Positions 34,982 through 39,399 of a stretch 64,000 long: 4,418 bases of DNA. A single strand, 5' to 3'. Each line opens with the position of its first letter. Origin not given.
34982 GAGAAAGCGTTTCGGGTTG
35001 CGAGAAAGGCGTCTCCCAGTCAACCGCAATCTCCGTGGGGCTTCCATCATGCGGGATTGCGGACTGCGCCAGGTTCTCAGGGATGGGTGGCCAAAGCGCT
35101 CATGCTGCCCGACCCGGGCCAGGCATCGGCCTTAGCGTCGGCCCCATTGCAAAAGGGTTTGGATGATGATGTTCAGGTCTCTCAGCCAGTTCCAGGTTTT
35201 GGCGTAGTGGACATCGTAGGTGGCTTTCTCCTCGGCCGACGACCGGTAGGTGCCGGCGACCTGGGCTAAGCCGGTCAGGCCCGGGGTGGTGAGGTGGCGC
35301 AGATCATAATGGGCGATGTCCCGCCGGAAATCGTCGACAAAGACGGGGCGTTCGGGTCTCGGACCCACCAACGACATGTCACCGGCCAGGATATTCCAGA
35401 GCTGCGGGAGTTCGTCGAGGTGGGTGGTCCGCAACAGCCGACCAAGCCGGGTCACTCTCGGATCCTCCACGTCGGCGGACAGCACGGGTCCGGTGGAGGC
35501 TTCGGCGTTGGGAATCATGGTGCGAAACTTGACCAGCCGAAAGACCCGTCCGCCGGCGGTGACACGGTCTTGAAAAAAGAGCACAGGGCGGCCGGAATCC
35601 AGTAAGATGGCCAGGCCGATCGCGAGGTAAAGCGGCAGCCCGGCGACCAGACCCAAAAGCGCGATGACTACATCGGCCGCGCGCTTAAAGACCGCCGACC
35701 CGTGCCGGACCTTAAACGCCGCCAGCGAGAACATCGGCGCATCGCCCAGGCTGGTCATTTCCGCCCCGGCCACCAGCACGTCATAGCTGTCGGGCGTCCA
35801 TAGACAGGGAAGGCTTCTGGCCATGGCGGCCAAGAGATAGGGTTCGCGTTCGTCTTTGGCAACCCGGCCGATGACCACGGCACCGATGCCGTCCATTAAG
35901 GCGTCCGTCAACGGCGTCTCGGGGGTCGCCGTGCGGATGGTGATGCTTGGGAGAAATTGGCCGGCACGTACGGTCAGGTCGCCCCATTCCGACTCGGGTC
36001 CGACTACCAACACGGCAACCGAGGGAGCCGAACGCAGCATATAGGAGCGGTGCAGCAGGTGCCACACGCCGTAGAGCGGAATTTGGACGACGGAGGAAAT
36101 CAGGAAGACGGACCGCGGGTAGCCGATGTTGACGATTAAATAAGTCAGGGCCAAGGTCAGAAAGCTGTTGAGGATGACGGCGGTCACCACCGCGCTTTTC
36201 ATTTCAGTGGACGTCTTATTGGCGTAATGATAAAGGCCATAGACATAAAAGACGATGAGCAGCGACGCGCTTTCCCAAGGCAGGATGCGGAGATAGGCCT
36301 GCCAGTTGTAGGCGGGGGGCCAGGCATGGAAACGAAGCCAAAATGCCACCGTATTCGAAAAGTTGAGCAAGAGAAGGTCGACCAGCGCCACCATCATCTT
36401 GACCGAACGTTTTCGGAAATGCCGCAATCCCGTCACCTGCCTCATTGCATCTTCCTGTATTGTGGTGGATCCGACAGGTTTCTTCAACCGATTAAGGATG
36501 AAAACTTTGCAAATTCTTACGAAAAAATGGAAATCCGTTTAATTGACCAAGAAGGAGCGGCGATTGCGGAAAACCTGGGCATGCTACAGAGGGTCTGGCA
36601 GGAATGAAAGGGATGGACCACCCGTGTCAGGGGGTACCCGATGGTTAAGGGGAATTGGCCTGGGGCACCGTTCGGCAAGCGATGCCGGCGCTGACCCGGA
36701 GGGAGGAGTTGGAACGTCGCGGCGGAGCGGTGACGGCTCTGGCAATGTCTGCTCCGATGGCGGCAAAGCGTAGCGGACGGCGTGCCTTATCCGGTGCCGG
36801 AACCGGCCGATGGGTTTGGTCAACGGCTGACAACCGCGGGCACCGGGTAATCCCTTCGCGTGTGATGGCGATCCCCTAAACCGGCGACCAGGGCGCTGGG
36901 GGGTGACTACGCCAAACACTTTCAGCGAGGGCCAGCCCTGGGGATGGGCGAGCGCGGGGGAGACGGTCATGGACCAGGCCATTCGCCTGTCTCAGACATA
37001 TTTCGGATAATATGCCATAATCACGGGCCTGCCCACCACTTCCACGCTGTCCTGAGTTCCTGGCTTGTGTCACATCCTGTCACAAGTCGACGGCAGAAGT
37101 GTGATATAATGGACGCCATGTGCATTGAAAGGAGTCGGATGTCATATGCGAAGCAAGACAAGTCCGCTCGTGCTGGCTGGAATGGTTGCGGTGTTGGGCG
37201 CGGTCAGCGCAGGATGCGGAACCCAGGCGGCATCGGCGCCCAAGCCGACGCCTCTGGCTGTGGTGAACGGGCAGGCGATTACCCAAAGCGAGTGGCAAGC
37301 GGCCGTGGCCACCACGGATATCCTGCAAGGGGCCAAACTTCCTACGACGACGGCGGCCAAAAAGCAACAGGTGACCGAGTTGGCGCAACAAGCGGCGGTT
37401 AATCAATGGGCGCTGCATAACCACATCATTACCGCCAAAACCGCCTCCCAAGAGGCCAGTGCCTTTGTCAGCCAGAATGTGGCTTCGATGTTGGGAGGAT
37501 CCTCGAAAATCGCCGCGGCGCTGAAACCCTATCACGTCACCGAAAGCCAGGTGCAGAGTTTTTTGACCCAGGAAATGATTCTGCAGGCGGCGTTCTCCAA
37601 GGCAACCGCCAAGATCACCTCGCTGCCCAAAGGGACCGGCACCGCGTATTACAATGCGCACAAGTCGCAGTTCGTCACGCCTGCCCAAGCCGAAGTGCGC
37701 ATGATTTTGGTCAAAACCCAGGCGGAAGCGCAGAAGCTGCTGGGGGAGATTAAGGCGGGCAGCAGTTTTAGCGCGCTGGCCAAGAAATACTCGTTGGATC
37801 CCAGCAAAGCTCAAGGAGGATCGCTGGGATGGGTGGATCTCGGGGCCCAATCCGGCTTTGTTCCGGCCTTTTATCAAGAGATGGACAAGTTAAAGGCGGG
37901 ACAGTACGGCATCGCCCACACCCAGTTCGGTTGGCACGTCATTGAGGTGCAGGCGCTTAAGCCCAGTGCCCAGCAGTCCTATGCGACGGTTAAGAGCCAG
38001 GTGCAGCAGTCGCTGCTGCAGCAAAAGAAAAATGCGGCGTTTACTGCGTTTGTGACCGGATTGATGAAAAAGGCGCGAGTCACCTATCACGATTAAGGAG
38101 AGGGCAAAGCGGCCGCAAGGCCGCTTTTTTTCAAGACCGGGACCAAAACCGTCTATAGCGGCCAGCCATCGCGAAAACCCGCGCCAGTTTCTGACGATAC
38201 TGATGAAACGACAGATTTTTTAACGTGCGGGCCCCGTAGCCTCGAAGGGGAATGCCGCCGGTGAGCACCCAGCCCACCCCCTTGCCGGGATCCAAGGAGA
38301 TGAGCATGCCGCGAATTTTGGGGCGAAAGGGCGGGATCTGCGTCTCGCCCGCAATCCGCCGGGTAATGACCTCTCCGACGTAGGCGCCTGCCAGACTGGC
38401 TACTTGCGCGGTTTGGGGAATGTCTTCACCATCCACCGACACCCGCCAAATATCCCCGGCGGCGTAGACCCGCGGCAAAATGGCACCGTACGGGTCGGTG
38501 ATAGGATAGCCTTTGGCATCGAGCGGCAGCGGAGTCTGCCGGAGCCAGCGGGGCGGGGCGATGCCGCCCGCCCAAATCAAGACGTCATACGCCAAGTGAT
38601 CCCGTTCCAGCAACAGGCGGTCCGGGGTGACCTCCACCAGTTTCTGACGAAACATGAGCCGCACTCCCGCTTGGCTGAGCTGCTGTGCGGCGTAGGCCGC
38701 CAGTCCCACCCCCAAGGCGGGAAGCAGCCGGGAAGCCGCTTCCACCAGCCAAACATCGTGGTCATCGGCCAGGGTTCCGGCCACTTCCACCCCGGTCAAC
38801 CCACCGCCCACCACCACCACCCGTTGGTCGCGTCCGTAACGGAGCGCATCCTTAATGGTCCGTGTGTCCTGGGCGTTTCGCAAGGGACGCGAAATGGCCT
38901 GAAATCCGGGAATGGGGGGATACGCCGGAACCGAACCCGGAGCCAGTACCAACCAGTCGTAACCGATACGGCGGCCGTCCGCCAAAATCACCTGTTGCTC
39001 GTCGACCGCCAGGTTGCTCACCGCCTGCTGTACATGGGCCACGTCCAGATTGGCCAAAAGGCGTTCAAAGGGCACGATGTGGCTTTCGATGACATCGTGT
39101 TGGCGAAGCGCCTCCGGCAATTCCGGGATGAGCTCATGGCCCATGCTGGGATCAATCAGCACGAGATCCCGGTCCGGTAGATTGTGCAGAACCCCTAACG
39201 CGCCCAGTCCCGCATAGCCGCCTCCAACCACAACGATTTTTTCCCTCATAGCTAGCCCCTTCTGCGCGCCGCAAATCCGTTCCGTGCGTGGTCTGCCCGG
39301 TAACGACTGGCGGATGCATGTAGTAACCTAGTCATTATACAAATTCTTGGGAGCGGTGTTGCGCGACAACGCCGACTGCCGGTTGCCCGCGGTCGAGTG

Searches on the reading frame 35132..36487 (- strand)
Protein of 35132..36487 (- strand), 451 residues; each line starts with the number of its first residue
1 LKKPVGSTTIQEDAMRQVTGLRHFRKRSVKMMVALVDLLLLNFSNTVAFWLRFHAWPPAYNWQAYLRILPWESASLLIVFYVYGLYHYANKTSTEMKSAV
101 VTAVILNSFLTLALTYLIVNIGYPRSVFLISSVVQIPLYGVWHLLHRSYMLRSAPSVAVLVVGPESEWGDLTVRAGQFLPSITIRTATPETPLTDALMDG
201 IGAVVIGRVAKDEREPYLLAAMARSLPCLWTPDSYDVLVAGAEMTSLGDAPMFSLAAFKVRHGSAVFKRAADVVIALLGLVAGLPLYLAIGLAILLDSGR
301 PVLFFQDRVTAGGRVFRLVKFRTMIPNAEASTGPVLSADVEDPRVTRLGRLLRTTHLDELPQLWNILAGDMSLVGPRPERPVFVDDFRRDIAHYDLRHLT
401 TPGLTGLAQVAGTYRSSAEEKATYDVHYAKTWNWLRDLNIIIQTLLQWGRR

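Call 70: search_protein_families(library=pfam, proteins=[window:35132-36487:-], max_evalue=0.001)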
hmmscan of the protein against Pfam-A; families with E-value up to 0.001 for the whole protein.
window:35132-36487:- (451 aa): 1 family
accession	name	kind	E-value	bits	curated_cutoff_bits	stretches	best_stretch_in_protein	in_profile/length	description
PF02397.22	Bac_transf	-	4.7e-59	199.4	27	1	268-446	1-175/179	Bacterial sugar transferase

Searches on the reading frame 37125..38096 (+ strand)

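Call 70: search_protein_families(library=pfam, proteins=[window:37125-38096:+], max_evalue=0.001)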
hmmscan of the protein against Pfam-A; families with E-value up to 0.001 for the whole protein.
window:37125-38096:+ (323 aa): 5 families
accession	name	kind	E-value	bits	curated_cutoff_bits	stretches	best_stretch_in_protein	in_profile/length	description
PF13616.12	Rotamase_3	-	2.6e-18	67.1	22.5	1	197-276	35-113/116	PPIC-type PPIASE domain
PF13145.12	Rotamase_2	-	5.9e-16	59.8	27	1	174-290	8-120/121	PPIC-type PPIASE domain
PF00639.27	Rotamase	-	4e-12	47.4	21.7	1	197-276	17-96/97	PPIC-type PPIASE domain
PF13624.11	SurA_N_3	-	7.5e-05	23.1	27.2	1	8-106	5-111/162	SurA-like N-terminal domain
PF13623.11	SurA_N_2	-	0.00048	20.4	28.5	1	8-100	4-102/145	SurA-like N-terminal domain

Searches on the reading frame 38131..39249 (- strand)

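Call 70: search_protein_families(library=pfam, proteins=[window:38131-39249:-], max_evalue=0.001)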
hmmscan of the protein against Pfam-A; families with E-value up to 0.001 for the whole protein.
window:38131-39249:- (372 aa): 3 families
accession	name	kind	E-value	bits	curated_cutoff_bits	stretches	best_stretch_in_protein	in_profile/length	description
PF07992.20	Pyr_redox_2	-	2.1e-39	136.1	26.1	1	4-287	2-290/291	Pyridine nucleotide-disulphide oxidoreductase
PF00070.33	Pyr_redox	-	2.5e-14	54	22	1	143-209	1-68/82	Pyridine nucleotide-disulphide oxidoreductase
PF13454.12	NAD_binding_9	-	0.00044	20.7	21.8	0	64-105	110-153/155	FAD-NAD(P)-binding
